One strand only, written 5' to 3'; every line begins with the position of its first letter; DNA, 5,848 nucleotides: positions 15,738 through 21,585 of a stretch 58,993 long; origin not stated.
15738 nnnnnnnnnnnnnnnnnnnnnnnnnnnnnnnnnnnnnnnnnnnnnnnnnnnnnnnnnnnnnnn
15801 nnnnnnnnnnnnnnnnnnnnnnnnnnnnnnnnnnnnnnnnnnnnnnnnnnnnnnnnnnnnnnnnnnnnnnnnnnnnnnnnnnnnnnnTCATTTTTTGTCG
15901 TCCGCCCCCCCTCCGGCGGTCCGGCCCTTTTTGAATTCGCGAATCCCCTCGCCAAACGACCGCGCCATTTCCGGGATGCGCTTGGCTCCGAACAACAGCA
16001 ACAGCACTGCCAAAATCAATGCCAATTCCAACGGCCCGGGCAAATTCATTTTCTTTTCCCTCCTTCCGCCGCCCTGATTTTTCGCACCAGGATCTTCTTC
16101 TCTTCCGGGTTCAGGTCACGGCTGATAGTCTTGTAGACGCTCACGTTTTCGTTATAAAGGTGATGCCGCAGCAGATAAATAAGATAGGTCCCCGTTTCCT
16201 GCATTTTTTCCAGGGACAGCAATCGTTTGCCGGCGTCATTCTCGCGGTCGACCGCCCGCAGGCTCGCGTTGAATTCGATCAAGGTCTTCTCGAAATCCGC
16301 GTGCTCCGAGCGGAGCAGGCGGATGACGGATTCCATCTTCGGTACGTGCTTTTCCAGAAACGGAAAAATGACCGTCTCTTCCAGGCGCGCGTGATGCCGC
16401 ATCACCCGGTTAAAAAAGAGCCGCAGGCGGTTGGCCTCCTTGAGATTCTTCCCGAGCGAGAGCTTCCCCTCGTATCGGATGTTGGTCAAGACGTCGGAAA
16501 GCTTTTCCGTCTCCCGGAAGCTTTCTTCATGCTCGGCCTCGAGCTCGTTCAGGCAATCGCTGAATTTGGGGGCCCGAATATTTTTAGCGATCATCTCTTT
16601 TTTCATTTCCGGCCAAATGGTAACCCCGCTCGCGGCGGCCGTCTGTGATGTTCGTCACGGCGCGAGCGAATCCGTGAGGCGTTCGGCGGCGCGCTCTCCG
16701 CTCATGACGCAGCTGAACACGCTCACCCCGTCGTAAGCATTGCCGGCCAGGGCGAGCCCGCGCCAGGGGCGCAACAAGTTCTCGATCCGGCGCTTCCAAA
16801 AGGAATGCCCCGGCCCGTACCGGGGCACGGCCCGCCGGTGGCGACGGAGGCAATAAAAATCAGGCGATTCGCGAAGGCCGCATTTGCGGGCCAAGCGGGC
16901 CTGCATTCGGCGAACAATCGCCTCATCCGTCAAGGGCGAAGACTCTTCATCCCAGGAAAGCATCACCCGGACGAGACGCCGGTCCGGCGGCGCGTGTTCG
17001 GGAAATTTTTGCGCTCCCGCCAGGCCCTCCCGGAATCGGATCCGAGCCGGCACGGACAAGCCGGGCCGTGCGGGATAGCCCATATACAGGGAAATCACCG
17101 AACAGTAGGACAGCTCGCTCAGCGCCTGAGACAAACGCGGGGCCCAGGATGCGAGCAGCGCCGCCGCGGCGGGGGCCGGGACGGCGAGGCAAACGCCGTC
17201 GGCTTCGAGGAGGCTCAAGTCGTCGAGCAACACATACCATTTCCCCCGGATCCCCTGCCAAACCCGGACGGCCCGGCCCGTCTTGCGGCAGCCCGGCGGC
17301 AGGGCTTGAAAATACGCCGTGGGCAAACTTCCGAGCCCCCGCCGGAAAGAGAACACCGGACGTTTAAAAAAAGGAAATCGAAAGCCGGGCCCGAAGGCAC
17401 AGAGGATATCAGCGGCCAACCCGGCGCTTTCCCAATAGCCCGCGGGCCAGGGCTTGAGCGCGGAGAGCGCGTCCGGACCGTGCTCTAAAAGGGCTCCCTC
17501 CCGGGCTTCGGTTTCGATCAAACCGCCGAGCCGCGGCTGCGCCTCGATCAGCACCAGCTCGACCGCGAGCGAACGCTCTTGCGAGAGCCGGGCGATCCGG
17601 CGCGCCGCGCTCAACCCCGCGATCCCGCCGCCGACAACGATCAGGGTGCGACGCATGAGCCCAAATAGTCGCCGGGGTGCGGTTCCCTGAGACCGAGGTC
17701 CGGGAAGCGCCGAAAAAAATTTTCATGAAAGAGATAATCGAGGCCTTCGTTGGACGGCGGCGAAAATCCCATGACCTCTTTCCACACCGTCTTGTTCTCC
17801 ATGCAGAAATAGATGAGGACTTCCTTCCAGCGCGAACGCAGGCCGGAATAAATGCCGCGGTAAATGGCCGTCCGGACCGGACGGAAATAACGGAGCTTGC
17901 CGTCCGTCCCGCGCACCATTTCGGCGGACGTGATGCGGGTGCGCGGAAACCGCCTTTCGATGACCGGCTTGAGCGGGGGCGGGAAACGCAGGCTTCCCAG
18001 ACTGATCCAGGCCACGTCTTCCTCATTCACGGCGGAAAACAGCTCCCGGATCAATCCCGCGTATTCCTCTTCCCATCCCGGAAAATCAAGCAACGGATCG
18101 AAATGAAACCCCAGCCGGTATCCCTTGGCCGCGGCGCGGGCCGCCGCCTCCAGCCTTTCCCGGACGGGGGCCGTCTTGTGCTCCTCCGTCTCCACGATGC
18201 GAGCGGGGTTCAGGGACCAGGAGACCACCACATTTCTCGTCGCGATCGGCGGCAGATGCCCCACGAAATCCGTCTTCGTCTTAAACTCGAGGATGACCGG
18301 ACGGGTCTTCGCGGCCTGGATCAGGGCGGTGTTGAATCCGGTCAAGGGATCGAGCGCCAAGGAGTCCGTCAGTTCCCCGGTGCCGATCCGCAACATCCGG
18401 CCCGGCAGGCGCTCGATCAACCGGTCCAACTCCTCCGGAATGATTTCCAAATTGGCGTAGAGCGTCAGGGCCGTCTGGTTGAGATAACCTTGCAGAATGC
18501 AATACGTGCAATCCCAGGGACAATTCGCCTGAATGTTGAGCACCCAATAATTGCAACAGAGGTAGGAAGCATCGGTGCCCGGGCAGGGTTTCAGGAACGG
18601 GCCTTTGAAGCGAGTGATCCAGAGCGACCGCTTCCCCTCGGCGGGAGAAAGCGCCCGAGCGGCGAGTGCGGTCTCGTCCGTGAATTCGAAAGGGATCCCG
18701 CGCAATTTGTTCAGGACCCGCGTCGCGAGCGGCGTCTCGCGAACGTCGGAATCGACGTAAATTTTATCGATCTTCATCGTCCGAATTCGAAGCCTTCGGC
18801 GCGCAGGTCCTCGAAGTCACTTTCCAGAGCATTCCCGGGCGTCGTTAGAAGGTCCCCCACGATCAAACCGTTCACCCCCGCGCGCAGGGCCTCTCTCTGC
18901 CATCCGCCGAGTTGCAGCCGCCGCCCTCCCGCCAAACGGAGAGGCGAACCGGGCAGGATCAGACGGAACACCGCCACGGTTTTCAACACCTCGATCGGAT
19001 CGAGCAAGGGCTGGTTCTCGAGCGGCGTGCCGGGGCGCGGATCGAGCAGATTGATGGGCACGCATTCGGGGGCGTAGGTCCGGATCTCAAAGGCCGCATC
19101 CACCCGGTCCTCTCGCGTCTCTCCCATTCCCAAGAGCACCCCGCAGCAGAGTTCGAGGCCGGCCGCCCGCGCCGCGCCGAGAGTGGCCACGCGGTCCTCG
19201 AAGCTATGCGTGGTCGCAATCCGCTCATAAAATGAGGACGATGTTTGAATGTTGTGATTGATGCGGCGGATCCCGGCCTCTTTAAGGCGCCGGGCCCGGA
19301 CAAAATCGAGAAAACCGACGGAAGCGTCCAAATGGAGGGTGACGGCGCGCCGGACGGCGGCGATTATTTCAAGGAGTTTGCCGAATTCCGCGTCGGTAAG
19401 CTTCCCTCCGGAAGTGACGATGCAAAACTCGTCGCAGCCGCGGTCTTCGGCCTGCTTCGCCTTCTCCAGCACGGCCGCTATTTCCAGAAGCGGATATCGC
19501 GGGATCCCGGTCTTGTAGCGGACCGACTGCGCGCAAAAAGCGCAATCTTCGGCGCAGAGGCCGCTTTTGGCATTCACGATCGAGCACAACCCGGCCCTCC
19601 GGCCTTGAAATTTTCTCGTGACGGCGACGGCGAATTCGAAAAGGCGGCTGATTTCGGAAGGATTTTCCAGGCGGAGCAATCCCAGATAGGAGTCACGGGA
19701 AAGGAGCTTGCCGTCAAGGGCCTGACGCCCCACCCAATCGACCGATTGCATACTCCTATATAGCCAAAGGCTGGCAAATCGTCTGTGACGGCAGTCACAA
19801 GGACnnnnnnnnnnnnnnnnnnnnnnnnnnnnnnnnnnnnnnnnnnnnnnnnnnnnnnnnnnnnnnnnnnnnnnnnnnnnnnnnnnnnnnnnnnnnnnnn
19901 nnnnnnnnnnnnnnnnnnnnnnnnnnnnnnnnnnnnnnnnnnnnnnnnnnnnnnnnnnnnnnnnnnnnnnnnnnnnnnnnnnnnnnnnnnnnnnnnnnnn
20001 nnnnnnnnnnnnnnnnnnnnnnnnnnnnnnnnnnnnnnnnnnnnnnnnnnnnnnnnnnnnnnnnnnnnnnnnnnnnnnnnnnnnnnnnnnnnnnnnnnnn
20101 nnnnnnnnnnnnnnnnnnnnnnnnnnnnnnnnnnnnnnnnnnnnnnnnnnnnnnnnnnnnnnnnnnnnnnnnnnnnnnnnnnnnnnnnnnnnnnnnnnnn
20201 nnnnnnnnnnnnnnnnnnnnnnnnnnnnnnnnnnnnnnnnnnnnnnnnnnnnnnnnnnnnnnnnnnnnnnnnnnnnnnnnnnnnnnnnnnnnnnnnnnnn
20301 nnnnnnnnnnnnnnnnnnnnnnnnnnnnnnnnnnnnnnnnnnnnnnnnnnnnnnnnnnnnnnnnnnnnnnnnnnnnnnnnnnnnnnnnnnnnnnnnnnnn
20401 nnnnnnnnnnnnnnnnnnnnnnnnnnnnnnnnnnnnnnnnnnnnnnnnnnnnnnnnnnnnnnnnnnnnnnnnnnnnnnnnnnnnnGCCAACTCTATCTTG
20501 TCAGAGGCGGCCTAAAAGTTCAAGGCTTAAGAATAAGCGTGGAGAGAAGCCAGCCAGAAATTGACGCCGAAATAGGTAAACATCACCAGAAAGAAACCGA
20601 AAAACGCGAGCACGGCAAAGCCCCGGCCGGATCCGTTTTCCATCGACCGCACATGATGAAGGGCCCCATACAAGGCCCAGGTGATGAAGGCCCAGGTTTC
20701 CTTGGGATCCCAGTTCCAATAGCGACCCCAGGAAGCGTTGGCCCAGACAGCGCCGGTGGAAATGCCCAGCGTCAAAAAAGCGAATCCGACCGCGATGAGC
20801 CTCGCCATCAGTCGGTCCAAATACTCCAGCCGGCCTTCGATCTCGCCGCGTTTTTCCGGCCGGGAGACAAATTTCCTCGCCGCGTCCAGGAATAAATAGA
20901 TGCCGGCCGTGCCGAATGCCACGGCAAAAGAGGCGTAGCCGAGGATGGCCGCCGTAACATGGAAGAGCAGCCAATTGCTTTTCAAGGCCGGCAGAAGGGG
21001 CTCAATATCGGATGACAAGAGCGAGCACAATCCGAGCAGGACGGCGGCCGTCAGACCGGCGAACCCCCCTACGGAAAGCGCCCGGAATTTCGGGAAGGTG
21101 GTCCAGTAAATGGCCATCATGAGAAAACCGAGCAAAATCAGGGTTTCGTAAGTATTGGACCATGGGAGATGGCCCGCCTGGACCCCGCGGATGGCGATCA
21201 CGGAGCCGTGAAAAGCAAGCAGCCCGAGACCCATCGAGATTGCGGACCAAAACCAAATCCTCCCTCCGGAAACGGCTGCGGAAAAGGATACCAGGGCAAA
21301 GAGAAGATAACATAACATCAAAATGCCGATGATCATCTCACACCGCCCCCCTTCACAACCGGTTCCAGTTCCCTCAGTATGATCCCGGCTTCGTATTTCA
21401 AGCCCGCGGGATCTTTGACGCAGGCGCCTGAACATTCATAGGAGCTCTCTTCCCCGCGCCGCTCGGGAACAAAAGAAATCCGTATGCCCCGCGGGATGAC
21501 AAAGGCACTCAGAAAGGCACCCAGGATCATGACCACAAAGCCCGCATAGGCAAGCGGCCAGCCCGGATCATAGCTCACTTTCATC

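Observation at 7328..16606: Periplasmic NXR-like type II DMSO-reductase operon with its own tatA, hemerythrin and unassigned accessory genes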

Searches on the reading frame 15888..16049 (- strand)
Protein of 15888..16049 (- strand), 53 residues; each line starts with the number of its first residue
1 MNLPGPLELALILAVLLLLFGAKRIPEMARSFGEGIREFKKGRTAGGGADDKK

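Call 3: search_protein_families(library=pfam, proteins=[window:15888-16049:-], max_evalue=0.01)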
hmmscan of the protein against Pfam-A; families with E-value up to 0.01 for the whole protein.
window:15888-16049:- (53 aa): 1 family
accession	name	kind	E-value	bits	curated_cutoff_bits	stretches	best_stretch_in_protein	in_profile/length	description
PF02416.21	TatA_B_E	-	1.1e-15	57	21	1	5-41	2-38/53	mttA/Hcf106 family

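Call 28: search_protein_families(library=ncbifam, proteins=[window:15888-16049:-], max_evalue=0.01)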
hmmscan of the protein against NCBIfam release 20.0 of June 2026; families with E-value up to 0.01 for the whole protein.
window:15888-16049:- (53 aa): 17 families
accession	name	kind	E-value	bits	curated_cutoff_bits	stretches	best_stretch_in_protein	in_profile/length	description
TIGR01411.1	tatAE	subfamily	4.1e-17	61.5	53.9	1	5-43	3-41/47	twin-arginine translocase TatA/TatE family subunit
NF011430.0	PRK14861.1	subfamily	7.7e-12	44.5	62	1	6-43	7-44/61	twin arginine translocase protein A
NF001854.0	PRK00575.1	equivalog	4.7e-11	43.2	72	1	6-40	6-40/94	Sec-independent protein translocase subunit TatA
NF011429.0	PRK14857.1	equivalog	1.3e-08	35.1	77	1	8-41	10-43/91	TatA/E family twin arginine-targeting protein translocase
NF047942.1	TatA_Rickett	exception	1.4e-07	31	90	1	5-42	4-41/45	twin-arginine translocase TatA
NF003393.0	PRK04561.1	equivalog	1.2e-06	28.3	104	1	11-43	11-43/75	twin arginine translocase protein A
NF001940.0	PRK00720.1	equivalog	2.2e-06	27.6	83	1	11-44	11-44/78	twin-arginine translocase TatA/TatE family subunit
NF002402.0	PRK01470.1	equivalog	1.4e-05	24.6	71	1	9-52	8-51/53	twin arginine translocase protein A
TIGR01410.1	tatB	equivalog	1.5e-05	25.4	56.5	1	6-41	5-40/80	Sec-independent protein translocase protein TatB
NF002500.0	PRK01833.1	equivalog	2.8e-05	24.4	115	1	8-43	8-43/74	Sec-independent protein translocase subunit TatA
NF002813.0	PRK02958.1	equivalog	0.00037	20.6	83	1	11-44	11-44/73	Sec-independent protein translocase subunit TatA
NF001681.0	PRK00442.1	equivalog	0.00065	20.4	102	1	11-43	11-43/92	twin-arginine translocase TatA/TatE family subunit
NF002377.0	PRK01371.1-4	equivalog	0.00081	19.8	96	1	6-40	6-40/119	sec-independent translocase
NF002922.0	PRK03554.1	equivalog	0.002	18.7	125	1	10-46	10-46/89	Sec-independent protein translocase subunit TatA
NF003396.0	PRK04598.1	equivalog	0.0026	18.1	121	1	10-43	10-43/81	Sec-independent protein translocase subunit TatA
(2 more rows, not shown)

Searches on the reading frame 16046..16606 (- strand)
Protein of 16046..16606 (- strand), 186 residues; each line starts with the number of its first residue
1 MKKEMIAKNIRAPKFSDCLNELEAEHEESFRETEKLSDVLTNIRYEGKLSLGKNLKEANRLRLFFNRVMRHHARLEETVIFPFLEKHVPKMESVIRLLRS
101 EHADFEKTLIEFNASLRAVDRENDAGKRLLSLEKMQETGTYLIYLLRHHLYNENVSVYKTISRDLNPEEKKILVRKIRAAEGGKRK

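Call 3: search_protein_families(library=pfam, proteins=[window:16046-16606:-], max_evalue=0.01)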
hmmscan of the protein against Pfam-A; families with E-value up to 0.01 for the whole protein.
window:16046-16606:- (186 aa): 1 family
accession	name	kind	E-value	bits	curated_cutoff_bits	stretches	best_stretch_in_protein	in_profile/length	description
PF01814.28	Hemerythrin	-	4.3e-11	43.8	25.3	1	20-155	4-121/127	Hemerythrin HHE cation binding domain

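Call 28: search_protein_families(library=ncbifam, proteins=[window:16046-16606:-], max_evalue=0.01)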
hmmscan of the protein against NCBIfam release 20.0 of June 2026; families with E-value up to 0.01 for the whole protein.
window:16046-16606:- (186 aa): 1 family
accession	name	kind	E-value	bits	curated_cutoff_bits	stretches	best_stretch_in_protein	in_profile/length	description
TIGR03652.1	FeS_repair_RIC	equivalog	0.0025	17.6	204.7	0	8-127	61-185/216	iron-sulfur cluster repair di-iron protein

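Call 75: search_solved_structures(query=window:16046-16606:-, max_evalue=1)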
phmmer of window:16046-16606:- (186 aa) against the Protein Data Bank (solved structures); distinct sequences matched with E-value up to 1: 1.
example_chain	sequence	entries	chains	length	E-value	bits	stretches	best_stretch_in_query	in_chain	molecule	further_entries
1vlr_A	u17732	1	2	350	0.52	13.7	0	64-108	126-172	mRNA decapping enzyme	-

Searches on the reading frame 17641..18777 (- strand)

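Call 24: search_protein_families(library=pfam, proteins=[window:17641-18777:-], max_evalue=0.0001)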
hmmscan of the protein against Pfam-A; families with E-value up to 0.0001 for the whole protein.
window:17641-18777:- (378 aa): 1 family
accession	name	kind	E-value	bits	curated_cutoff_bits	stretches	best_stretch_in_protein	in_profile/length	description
PF20903.3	SPL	-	9.2e-24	84.4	27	1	79-289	80-295/338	Spore photoproduct lyase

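Call 84: search_protein_families(library=ncbifam, proteins=[window:17641-18777:-], max_evalue=0.001)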
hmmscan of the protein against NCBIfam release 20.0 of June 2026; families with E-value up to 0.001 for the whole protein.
window:17641-18777:- (378 aa): 2 families
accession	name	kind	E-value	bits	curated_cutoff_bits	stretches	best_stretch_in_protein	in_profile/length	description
TIGR04070.1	photo_TT_lyase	equivalog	4.7e-24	84.9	400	1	78-287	79-293/338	spore photoproduct lyase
TIGR03886.1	lyase_spl_fam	equivalog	1.4e-08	34.3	437.55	1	180-253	191-264/346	spore photoproduct lyase family protein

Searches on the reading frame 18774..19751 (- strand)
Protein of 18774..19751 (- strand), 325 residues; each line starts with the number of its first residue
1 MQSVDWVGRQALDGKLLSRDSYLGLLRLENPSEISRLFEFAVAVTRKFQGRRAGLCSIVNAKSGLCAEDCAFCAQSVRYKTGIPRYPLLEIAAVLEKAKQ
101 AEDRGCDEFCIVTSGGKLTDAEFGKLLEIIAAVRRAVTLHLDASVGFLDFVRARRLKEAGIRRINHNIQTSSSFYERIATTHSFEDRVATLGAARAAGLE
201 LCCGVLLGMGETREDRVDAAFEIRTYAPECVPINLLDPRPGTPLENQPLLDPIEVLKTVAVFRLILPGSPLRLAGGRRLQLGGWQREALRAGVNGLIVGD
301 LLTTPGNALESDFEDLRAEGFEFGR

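Call 24: search_protein_families(library=pfam, proteins=[window:18774-19751:-], max_evalue=0.0001)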
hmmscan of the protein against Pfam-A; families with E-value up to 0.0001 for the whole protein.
window:18774-19751:- (325 aa): 2 families
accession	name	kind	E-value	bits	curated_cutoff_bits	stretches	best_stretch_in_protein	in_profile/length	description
PF04055.27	Radical_SAM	-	4.4e-23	82.7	29.5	1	65-220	6-163/166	Radical SAM superfamily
PF06968.18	BATS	-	1.9e-22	79.7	22.2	1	232-322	1-88/88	Biotin and Thiamin Synthesis associated domain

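Call 84: search_protein_families(library=ncbifam, proteins=[window:18774-19751:-], max_evalue=0.001)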
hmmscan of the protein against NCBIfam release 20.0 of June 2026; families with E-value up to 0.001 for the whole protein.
window:18774-19751:- (325 aa): 22 families
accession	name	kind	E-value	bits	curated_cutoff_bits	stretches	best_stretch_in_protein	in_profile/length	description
TIGR00433.2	bioB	equivalog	4.2e-104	348.1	225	1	23-321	9-306/307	biotin synthase BioB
NF006308.0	PRK08508.1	equivalog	2.6e-68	230.3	377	1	55-323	6-274/279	biotin synthase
TIGR03910.1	pyrrolys_PylB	equivalog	1.9e-23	82.9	348.2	1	8-268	9-270/347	methylornithine synthase PylB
TIGR03957.1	rSAM_HmdB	equivalog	1.2e-16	60.8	320.9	1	19-267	3-251/317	5,10-methenyltetrahydromethanopterin hydrogenase cofactor biosynthesis protein HmdB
NF006687.0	PRK09234.1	equivalog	1.3e-13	50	1018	2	187-280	224-321/849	bifunctional FO biosynthesis protein CofGH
TIGR03550.1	F420_cofG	equivalog_domain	9.6e-11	41.4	213.35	1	65-267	13-236/322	7,8-didemethyl-8-hydroxy-5-deazariboflavin synthase CofG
TIGR03956.1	rSAM_HydE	equivalog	6.9e-10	38.7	254.6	1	15-268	9-261/340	[FeFe] hydrogenase H-cluster radical SAM maturase HydE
TIGR03551.1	F420_cofH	equivalog_domain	2.3e-09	36.6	374.1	1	29-139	11-119/345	5-amino-6-(D-ribitylamino)uracil--L-tyrosine 4-hydroxyphenyl transferase CofH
NF005609.0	PRK07360.1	equivalog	7.3e-09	34.8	426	1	3-135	7-137/374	7,8-didemethyl-8-hydroxy-5-deazariboflavin synthase subunit CofH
NF004884.0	PRK06245.1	equivalog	1.6e-08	33.8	209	1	65-267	24-243/340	7,8-didemethyl-8-hydroxy-5-deazariboflavin synthase subunit CofG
NF053743.1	LipS2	equivalog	2.6e-07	30.4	270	1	65-226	32-193/292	LipS2 family lipoyl synthase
TIGR03700.1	mena_SCO4494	equivalog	4.1e-07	29.3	434.55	1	14-137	8-125/351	aminofutalosine synthase MqnE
NF004911.0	PRK06267.1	equivalog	8.1e-07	28.5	305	1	43-267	15-235/351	hypothetical protein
NF006276.0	PRK08444.1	equivalog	3.6e-06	26.2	560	1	63-143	56-133/353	aminofutalosine synthase MqnE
NF053742.1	LipS1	equivalog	3.9e-06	26.6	230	1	64-273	15-219/268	LipS1 family lipoyl synthase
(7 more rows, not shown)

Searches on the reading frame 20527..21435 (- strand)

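Call 25: search_protein_families(library=pfam, proteins=[window:20527-21435:-], max_evalue=0.0001)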
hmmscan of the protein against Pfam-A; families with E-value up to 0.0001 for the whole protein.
window:20527-21435:- (302 aa): 1 family
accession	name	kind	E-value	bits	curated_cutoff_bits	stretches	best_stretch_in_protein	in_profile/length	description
PF01578.25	Cytochrom_C_asm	-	9.5e-47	159.8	29.9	1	92-299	1-212/212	Cytochrome C assembly protein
